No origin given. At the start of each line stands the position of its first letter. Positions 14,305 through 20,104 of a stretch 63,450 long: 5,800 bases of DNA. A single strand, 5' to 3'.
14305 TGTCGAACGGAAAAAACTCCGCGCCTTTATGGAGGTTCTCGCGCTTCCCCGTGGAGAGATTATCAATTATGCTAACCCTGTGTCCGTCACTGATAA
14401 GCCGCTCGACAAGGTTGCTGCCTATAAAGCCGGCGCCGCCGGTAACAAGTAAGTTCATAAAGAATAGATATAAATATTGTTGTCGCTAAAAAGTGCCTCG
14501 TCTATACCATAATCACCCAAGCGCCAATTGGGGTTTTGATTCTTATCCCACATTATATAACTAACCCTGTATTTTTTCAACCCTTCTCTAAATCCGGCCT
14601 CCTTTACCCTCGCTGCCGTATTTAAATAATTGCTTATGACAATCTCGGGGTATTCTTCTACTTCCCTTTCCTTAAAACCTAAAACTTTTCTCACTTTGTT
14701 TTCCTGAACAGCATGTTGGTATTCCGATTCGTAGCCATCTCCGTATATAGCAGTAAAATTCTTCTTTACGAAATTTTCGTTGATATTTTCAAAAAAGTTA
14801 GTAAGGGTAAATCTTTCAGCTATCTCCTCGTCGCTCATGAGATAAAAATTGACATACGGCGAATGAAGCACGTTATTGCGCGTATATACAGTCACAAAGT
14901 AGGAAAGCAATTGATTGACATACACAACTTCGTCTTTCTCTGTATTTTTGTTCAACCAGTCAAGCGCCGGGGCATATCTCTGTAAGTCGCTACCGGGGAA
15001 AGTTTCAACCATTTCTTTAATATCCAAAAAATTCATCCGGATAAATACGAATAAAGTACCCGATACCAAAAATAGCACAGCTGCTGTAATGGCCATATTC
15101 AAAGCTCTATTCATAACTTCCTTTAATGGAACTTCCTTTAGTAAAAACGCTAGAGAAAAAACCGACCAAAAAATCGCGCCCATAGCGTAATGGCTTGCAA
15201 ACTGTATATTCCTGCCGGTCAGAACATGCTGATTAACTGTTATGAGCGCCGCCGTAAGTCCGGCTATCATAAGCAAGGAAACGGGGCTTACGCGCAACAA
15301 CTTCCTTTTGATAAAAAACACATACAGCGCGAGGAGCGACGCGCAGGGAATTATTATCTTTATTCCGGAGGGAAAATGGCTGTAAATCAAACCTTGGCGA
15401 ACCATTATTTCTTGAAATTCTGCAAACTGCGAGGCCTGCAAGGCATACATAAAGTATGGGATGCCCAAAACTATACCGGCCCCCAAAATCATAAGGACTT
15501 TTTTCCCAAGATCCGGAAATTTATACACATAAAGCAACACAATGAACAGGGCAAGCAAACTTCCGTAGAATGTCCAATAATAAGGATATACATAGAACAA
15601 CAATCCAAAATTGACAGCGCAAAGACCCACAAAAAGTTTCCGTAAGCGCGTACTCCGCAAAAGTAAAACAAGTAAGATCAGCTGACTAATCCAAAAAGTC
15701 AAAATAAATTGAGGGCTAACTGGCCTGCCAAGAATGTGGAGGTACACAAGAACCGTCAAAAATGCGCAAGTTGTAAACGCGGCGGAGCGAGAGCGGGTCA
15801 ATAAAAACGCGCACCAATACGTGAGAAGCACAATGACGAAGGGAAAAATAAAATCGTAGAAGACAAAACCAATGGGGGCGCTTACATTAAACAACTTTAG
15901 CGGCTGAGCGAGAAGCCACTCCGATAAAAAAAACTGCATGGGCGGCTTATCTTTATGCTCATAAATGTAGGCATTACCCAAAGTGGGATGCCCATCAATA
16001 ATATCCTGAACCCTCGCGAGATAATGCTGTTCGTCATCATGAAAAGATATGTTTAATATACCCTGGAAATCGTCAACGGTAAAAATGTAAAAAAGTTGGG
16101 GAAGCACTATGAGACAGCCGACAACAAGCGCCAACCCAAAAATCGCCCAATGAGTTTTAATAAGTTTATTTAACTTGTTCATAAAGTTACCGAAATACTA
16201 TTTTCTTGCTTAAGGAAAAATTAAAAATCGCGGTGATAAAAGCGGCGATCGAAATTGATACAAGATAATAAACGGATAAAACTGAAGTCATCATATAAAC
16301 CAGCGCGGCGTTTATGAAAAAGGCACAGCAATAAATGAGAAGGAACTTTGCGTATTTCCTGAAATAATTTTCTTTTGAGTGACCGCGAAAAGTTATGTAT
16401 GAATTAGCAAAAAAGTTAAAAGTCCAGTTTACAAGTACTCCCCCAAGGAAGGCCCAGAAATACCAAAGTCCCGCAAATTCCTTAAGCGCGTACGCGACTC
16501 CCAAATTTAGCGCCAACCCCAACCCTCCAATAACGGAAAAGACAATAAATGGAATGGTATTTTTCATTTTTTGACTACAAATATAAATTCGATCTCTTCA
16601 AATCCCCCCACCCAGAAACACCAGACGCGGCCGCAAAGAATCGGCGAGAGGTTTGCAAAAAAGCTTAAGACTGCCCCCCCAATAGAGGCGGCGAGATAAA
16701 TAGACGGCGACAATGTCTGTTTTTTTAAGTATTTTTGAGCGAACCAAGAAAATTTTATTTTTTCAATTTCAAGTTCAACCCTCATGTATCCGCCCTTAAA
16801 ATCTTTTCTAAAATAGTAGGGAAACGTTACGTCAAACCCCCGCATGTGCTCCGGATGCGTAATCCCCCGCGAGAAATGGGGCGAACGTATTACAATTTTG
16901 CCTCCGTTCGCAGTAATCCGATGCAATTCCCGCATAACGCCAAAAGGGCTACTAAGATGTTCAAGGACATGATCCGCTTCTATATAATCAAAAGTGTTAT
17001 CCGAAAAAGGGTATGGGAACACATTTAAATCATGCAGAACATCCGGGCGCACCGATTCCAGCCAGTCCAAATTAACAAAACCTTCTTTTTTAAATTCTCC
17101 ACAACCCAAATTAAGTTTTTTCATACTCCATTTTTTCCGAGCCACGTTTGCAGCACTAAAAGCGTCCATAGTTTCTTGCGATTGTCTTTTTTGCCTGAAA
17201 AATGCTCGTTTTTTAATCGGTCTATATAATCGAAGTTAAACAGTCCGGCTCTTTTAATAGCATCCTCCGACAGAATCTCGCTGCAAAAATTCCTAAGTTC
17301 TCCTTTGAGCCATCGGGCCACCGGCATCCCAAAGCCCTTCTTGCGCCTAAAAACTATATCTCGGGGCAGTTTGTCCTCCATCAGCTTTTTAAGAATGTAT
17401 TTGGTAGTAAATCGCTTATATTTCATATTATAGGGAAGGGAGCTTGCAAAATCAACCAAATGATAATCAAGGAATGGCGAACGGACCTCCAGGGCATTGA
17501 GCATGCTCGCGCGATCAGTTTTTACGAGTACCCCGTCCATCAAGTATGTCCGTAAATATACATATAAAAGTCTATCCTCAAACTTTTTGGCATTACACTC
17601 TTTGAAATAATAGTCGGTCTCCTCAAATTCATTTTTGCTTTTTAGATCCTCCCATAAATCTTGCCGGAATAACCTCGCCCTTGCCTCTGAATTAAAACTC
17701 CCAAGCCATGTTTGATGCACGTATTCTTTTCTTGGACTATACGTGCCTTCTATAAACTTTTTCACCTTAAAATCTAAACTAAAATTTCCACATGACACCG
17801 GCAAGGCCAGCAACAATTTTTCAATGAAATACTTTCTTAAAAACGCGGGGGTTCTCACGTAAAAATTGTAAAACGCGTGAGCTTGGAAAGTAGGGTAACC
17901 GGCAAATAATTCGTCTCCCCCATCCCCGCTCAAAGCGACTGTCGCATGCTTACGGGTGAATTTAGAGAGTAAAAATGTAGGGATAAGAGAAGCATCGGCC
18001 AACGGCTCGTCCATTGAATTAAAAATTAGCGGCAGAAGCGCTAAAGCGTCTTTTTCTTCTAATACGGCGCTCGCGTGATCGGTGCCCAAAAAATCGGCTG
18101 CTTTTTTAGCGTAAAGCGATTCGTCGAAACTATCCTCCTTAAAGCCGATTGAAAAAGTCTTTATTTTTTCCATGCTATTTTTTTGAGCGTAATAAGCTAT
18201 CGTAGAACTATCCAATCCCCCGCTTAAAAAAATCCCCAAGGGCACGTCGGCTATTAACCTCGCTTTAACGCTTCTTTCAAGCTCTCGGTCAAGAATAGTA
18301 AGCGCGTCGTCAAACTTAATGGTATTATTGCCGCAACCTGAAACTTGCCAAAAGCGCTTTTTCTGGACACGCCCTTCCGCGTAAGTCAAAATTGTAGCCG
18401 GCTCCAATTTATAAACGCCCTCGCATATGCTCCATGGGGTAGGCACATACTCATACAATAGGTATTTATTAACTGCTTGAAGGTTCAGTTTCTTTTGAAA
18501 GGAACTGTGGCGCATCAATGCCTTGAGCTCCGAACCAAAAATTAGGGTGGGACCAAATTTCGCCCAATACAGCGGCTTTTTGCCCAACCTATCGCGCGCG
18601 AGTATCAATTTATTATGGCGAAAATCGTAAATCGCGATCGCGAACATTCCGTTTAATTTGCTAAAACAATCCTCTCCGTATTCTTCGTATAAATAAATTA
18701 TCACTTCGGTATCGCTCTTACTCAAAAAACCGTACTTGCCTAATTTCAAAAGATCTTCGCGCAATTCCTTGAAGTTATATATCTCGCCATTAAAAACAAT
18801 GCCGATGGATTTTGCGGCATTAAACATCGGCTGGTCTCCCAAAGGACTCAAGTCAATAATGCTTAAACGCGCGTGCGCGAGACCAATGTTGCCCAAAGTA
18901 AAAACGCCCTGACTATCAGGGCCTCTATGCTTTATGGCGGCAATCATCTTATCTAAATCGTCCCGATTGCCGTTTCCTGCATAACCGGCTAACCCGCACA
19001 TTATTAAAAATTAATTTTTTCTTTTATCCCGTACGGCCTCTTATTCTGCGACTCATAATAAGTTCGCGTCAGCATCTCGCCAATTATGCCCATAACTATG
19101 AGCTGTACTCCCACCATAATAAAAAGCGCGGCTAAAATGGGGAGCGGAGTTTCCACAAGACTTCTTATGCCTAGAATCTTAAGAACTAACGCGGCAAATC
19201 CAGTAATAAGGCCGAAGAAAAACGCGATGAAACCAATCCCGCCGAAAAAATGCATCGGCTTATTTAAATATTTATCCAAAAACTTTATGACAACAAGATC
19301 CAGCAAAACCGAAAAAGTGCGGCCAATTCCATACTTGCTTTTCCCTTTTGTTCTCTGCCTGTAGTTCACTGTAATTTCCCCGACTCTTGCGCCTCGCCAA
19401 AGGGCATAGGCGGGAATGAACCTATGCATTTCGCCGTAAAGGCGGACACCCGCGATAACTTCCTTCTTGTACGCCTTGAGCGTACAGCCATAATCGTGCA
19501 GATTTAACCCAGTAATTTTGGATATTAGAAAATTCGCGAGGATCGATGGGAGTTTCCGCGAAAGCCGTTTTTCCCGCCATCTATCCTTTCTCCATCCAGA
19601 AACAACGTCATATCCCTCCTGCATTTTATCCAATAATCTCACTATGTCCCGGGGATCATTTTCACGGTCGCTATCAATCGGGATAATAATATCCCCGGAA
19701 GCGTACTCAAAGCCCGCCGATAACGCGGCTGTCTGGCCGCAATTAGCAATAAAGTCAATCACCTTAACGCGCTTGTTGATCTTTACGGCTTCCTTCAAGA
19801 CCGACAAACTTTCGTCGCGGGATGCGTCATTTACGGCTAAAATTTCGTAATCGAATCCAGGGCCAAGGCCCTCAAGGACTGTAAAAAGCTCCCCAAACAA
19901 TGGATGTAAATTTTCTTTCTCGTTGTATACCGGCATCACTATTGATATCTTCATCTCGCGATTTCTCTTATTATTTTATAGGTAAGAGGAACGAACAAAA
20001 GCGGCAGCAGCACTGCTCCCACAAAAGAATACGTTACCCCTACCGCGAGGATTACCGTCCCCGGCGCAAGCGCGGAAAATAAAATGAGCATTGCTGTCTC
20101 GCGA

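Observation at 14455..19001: Duplicated module: AsnB-type amidotransferase, Methyltransf_11 methyltransferase, ~575-aa polytopic membrane protein (second copy at 48538-53832)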

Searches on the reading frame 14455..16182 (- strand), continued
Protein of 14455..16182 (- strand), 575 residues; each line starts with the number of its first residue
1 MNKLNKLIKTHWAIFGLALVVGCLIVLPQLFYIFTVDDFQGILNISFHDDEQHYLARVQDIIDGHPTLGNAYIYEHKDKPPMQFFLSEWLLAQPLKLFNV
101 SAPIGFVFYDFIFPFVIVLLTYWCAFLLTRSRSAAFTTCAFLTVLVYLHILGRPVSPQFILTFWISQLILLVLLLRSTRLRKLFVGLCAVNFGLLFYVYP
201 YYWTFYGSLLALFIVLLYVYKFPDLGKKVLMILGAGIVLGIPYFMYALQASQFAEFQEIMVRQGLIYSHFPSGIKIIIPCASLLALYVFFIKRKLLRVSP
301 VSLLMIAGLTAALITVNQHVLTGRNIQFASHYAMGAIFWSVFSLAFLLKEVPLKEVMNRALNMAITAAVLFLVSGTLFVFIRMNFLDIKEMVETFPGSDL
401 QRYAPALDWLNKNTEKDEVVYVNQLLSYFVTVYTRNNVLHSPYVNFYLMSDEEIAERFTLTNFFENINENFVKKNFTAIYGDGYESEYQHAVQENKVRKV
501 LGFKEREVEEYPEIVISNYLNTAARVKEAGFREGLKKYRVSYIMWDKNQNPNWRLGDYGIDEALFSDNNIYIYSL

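Call 64: find_related_loci(query=A1, collection=genome_contigs, flank=8000)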
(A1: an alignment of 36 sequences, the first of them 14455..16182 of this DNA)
Query A1 (575 aa) in genome_contigs; peptide patterns used: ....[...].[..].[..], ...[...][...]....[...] (x = any residue, [..] = any of these).
190 stretches matched a pattern; 61 encode a relative of the query (tblastn E <= 1e-3); 61 distinct loci.
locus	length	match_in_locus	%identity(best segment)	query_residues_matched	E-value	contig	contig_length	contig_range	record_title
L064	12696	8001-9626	40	11-557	8e-124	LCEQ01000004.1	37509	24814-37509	MAG: Candidatus Azambacteria bacterium GW2011_GWA2_42_9 UV48_C0004, whole genome shotgun sequence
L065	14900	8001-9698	38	3-575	2e-121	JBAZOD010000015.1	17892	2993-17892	MAG: Patescibacteria group bacterium isolate SO_2017_LW4_86 scaffold_6194_c1_LW137-91_2017, whole genome shotgun sequenc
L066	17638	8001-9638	38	8-568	2e-119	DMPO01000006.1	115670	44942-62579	MAG TPA_asm: Candidatus Azambacteria bacterium isolate UBA12106 contig_3129, whole genome shotgun sequence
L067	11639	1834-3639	37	6-557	1e-118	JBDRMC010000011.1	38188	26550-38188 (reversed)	MAG: Patescibacteria group bacterium isolate MEGAHIT-group-1.814 k141_6595280, whole genome shotgun sequence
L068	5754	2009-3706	36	6-575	5e-117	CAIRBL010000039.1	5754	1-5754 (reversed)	uncultured bacterium isolate LaPlata-b_bin-0293 genome assembly, contig: bin-0293:039/105, whole genome shotgun sequence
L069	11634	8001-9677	39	6-575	2e-116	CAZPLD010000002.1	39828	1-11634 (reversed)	MAG TPA_asm: uncultured Candidatus Saccharibacteria bacterium isolate binchicken_co227_99 genome assembly, contig: NODE_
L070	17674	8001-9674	38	6-574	2e-114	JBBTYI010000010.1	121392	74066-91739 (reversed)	MAG: Patescibacteria group bacterium isolate H43-bin026_1 H43_bin026_1_000000000010, whole genome shotgun sequence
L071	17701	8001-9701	38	3-575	2e-112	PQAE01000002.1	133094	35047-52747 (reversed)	MAG: Parcubacteria group bacterium isolate FeB_17 contig_3752, whole genome shotgun sequence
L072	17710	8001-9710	34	4-575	4e-110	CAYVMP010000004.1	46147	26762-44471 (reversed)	MAG TPA_asm: uncultured Candidatus Saccharibacteria bacterium isolate SRP278252_co1_28 genome assembly, contig: NODE_104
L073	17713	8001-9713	33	3-574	4e-107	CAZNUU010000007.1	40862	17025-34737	MAG TPA_asm: uncultured Candidatus Saccharibacteria bacterium isolate SRP273308_co1_7 genome assembly, contig: NODE_903_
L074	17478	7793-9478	36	8-575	8e-107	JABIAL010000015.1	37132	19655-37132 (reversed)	MAG: bacterium isolate SI048_bin106 k141_861259, whole genome shotgun sequence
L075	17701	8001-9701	34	1-575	2e-105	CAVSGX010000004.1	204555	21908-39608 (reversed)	MAG: uncultured bacterium isolate MFD01476.bin.1.25 genome assembly, contig: contig_78673, whole genome shotgun sequence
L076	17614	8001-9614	36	6-544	3e-103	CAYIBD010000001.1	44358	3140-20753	MAG TPA_asm: uncultured Candidatus Saccharibacteria bacterium isolate ERP119705_co19_980 genome assembly, contig: NODE_5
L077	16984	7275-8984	34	1-575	2e-99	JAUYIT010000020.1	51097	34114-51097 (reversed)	MAG: Candidatus Komeilibacteria bacterium isolate C24_metabat.bin.105 C24_k141_56515, whole genome shotgun sequence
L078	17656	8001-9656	36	7-552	5e-99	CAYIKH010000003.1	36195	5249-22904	MAG TPA_asm: uncultured Candidatus Saccharibacteria bacterium isolate ERP119705_co21_58 genome assembly, contig: NODE_13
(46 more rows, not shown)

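Call 79: search_protein_families(library=pfam, proteins=[L008:6388-7272:+], max_evalue=0.01)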
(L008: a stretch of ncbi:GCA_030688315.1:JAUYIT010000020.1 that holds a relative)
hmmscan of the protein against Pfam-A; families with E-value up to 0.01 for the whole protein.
L008:6388-7272:+ (294 aa): 6 families
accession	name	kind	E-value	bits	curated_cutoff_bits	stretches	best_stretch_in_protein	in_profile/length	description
PF13489.12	Methyltransf_23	-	4.7e-28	98.4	27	1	90-235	18-162/164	Methyltransferase domain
PF08241.18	Methyltransf_11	-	2.5e-15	57.3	21.2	1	100-189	1-95/95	Methyltransferase domain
PF13649.12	Methyltransf_25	-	1.3e-10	42.2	27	1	100-185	2-97/97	Methyltransferase domain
PF08242.18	Methyltransf_12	-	2e-10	41.7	30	1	100-187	1-98/98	Methyltransferase domain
PF13847.12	Methyltransf_31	-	7.6e-09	35.8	27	1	96-207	4-128/145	Methyltransferase domain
PF01209.24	Ubie_methyltran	-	0.004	17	20.1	0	142-189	104-151/233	ubiE/COQ5 methyltransferase family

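Call 100: search_solved_structures(query=L008:6388-7272:+, max_evalue=0.001)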
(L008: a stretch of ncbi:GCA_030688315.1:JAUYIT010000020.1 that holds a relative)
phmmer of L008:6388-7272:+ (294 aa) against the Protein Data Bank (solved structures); distinct sequences matched with E-value up to 0.001: 16.
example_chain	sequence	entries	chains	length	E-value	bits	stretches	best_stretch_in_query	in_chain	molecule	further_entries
1vlm_A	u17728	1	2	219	1.3e-11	47.6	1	93-234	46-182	SAM-dependent methyltransferase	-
3cc8_A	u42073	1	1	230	1.6e-10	44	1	96-231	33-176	Putative methyltransferase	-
3l8d_A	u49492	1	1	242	6.2e-09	38.8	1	82-189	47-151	Methyltransferase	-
2gs9_A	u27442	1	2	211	8.7e-08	35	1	89-196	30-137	Hypothetical protein TT1324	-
4pne_A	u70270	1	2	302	2e-06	30.6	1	97-206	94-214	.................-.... protein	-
6uak_A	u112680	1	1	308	4.3e-06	29.5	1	94-188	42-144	SAM dependent methyltransferase LahSB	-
1ve3_A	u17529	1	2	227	4.5e-06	29.4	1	87-201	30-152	hypothetical protein PH0226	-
8zc8_A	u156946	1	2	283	4.5e-06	29.4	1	65-189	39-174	MitM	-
21zq_A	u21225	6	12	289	4.7e-06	29.3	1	65-189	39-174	MitM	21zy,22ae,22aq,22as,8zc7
2avn_A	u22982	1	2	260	6e-06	29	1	81-195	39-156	ubiquinone/menaquinone biosynthesis methyltransferase-related protein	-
9w6x_A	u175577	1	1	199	9.5e-05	25.1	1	83-189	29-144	YtkW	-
3dli_A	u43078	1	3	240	0.00013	24.6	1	97-202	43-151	methyltransferase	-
6uv6_A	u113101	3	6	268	0.00016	24.3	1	67-189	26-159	D-glucose O-methyltransferase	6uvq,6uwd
4krh_A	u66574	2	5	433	0.00019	24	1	84-196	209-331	Phosphoethanolamine N-methyltransferase 2 | Phospholethanolamine N-methyltransferase 2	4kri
2p7h_A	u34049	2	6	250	0.00094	21.8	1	96-204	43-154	Hypothetical protein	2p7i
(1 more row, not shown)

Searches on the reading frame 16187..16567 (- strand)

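Call 6: search_protein_families(library=pfam, proteins=[window:16187-16567:-], max_evalue=0.1)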
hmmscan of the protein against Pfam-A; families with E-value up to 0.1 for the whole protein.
window:16187-16567:- (126 aa): 2 families
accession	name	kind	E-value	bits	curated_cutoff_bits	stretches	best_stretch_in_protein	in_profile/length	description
PF04138.20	GtrA_DPMS_TM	-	8e-18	65.2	26.1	1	10-125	2-117/117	GtrA/DPMS, transmembrane domain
PF06146.17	PsiE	-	0.0031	18.1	23.9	1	39-119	8-92/122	Phosphate-starvation-inducible E family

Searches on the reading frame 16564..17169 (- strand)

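Call 6: search_protein_families(library=pfam, proteins=[window:16564-17169:-], max_evalue=0.1)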
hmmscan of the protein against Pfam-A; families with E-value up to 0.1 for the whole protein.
window:16564-17169:- (201 aa): 6 families
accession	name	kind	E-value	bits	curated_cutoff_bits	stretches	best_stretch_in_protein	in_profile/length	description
PF08241.18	Methyltransf_11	-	1.2e-07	32.7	21.2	1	48-94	49-95/95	Methyltransferase domain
PF13489.12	Methyltransf_23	-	2e-05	24.8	27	1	55-98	77-120/164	Methyltransferase domain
PF13847.12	Methyltransf_31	-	0.00018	21.6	27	1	53-98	66-113/145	Methyltransferase domain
PF08242.18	Methyltransf_12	-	0.003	18.7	30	1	44-92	47-98/98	Methyltransferase domain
PF01209.24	Ubie_methyltran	-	0.018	14.8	20.1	1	16-95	82-152/233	ubiE/COQ5 methyltransferase family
PF13649.12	Methyltransf_25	-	0.029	15.5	27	1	50-90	55-97/97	Methyltransferase domain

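Call 12: search_protein_families(library=ncbifam, proteins=[window:16564-17169:-], max_evalue=0.1)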
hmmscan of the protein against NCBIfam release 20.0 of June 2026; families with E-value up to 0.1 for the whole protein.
window:16564-17169:- (201 aa): 8 families
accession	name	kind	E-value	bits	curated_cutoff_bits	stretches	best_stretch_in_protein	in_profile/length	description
TIGR02752.1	MenG_heptapren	equivalog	1.8e-05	24.4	419.85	1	48-96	103-151/231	demethylmenaquinone methyltransferase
NF001243.0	PRK00216.1-4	equivalog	2.6e-05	23.7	235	1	49-96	106-153/237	demethylmenaquinone methyltransferase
NF001241.0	PRK00216.1-2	equivalog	0.00013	21.7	327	1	53-101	106-152/231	demethylmenaquinone methyltransferase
NF045667.1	MTase_DVU1556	equivalog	0.0034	16.9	155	1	53-94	78-119/213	DVU_1556 family methyltransferase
TIGR04345.1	ovoA_Cterm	equivalog_domain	0.01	15.4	170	1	59-106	134-182/242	putative 4-mercaptohistidine N1-methyltransferase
NF001240.0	PRK00216.1-1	equivalog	0.014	14.5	378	1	53-106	127-178/251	bifunctional demethylmenaquinone methyltransferase/2-methoxy-6-polyprenyl-1,4-benzoquinol methylase UbiE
NF041675.1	sarc_dimgly_tmase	equivalog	0.031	14.2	550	1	53-98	128-173/278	sarcosine/dimethylglycine N-methyltransferase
TIGR01934.1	MenG_MenH_UbiE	subfamily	0.045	13.1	158.35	1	53-94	100-141/223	ubiquinone/menaquinone biosynthesis methyltransferase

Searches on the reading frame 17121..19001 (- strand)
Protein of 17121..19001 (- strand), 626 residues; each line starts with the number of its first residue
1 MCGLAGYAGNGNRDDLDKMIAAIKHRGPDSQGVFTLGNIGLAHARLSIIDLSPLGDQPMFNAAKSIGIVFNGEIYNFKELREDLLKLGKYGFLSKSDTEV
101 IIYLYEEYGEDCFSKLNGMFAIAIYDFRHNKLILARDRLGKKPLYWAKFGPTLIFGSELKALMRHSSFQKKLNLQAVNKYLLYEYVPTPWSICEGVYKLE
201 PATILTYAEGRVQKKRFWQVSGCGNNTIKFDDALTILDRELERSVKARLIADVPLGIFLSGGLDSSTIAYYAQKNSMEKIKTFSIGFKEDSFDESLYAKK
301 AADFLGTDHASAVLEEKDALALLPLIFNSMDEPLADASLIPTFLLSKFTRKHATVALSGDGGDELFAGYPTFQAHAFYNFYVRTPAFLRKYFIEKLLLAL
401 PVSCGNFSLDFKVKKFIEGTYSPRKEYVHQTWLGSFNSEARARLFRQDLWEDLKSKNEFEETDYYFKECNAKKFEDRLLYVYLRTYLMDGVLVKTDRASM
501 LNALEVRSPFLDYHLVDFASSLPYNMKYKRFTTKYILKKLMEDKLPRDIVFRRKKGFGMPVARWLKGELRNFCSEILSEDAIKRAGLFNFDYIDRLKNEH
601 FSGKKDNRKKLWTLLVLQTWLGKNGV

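Call 6: search_protein_families(library=pfam, proteins=[window:17121-19001:-], max_evalue=0.1)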
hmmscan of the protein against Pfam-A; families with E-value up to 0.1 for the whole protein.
window:17121-19001:- (626 aa): 6 families
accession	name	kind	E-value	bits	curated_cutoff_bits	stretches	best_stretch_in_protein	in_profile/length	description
PF00733.27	Asn_synthase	-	5.7e-100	335.9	21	1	238-621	3-353/354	Asparagine synthase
PF13537.11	GATase_7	-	3e-42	144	25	1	43-163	1-122/123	Glutamine amidotransferase domain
PF13522.11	GATase_6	-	8.1e-42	142.8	27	1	28-158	1-130/130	Glutamine amidotransferase domain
PF12481.13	DUF3700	-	1.7e-05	24.8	27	1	57-148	68-161/228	Aluminium induced protein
PF06508.19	QueC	-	0.0025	17.8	22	1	258-312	5-58/210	Queuosine biosynthesis protein QueC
PF02540.23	NAD_synthase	-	0.033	13.7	21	1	241-369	9-137/242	NAD synthase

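Call 12: search_protein_families(library=ncbifam, proteins=[window:17121-19001:-], max_evalue=0.1)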
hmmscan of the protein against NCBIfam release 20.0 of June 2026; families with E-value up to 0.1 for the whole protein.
window:17121-19001:- (626 aa): 10 families
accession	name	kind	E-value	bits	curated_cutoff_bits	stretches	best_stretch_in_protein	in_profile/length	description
TIGR03108.1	eps_aminotran_1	hypoth_equivalog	2.7e-165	551.6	816.9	1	1-622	1-626/628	XrtA/PEP-CTERM system amidotransferase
TIGR01536.1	asn_synth_AEB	equivalog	5.6e-142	474.3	267.1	1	2-557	1-517/517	asparagine synthase (glutamine-hydrolyzing)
TIGR03104.1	trio_amidotrans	equivalog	2.1e-123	412.6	570.1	2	1-371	1-382/589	N-acetylglutaminylglutamine amidotransferase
NF006949.0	PRK09431.1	equivalog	4.2e-94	316.1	499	3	1-166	1-169/554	asparagine synthase B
NF033535.1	lass_lactam_cya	exception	8.7e-65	219.5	525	2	12-365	16-375/668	lasso peptide isopeptide bond-forming cyclase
NF033561.1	macrolact_Ik_Al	subfamily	6.8e-19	67.9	300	2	117-372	80-337/561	albusnodin/ikarugamycin family macrolactam cyclase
NF001484.0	PRK00331.1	subfamily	9.3e-11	40.8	381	1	57-167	86-203/601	isomerizing glutamine--fructose-6-phosphate transaminase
TIGR01135.1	glmS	equivalog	5.5e-10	38.4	418.05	1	57-167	85-202/607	glutamine--fructose-6-phosphate transaminase (isomerizing)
TIGR01134.1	purF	equivalog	1.1e-09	38.2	350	1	38-167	65-204/432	amidophosphoribosyltransferase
TIGR00364.1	TIGR00364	equivalog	0.0063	16.1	150.3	1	258-311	4-56/201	7-cyano-7-deazaguanine synthase QueC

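Call 77: search_solved_structures(query=window:17121-19001:-, max_evalue=1e-10)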
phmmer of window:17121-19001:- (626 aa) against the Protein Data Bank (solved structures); distinct sequences matched with E-value up to 1e-10: 6.
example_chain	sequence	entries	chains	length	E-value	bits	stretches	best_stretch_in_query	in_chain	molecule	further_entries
7ylz_A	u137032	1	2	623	7.4e-62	213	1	1-376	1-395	hydroxyamidotransferase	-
1ct9_A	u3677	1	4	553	2.1e-43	152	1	22-163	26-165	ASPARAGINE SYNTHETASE B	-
6gq3_A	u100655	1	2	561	4.9e-36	127.7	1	1-373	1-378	Asparagine synthetase [glutamine-hydrolyzing]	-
8sue_A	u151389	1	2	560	1.2e-35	126.5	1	22-373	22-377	Asparagine synthetase [glutamine-hydrolyzing]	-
9b6c_A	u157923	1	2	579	6.9e-35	123.9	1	22-373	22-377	Asparagine synthetase [glutamine-hydrolyzing]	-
1jgt_A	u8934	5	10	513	1e-15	60.6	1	68-341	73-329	BETA-LACTAM SYNTHETASE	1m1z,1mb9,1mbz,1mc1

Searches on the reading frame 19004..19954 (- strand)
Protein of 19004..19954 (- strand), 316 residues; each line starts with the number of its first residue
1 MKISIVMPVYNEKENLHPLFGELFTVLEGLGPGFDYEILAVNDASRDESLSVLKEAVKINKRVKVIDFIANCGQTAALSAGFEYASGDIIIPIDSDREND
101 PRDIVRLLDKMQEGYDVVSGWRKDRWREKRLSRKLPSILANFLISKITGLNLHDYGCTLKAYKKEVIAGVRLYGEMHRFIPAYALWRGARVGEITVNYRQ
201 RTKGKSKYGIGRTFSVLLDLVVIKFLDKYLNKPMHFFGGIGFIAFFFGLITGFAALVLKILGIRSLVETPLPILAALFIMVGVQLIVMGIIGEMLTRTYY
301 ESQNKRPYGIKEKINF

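Call 18: search_protein_families(library=pfam, proteins=[window:19004-19954:-], max_evalue=0.001)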
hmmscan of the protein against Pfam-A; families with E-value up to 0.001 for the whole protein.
window:19004-19954:- (316 aa): 2 families
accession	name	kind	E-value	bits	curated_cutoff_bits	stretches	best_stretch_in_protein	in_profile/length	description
PF00535.33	Glycos_transf_2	-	5.3e-29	101.8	23.3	1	4-167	1-164/168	Glycosyl transferase family 2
PF10111.15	Glyco_tranf_2_2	-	0.00061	19.8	27.3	1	35-97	29-92/276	Glycosyltransferase like family 2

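Call 54: search_solved_structures(query=window:19004-19954:-, max_evalue=0.00001)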
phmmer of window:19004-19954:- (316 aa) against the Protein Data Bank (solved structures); distinct sequences matched with E-value up to 0.00001: 9.
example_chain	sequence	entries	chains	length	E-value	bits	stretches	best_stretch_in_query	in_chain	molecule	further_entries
9hwj_A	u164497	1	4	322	6.5e-48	166.9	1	2-312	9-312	Undecaprenyl-phosphate 4-deoxy-4-formamido-L-arabinose transferase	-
9bhc_C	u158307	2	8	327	1.2e-47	166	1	2-311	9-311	Undecaprenyl-phosphate 4-deoxy-4-formamido-L-arabinose transferase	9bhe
8vxh_A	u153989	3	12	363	1.8e-47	165.5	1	2-311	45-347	Undecaprenyl-phosphate 4-deoxy-4-formamido-L-arabinose transferase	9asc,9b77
5eke_A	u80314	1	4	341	3.1e-40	141.7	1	2-307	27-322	Uncharacterized glycosyltransferase sll0501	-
5ekp_C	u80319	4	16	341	4.3e-40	141.2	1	2-307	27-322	Uncharacterized glycosyltransferase sll0501 | Glycosyltransferase sll0501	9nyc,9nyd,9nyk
9nye_A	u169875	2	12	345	4.5e-40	141.1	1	2-307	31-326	Glycosyltransferase sll0501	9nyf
5mlz_A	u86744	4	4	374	1.3e-18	70.7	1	1-217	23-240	Dolichol monophosphate mannose synthase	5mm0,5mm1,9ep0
5hea_A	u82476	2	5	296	1.3e-08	37.7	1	3-97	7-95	Putative glycosyltransferase (GalT1)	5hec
6p61_A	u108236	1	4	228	2.9e-06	30.1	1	4-111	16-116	Glycosyltransferase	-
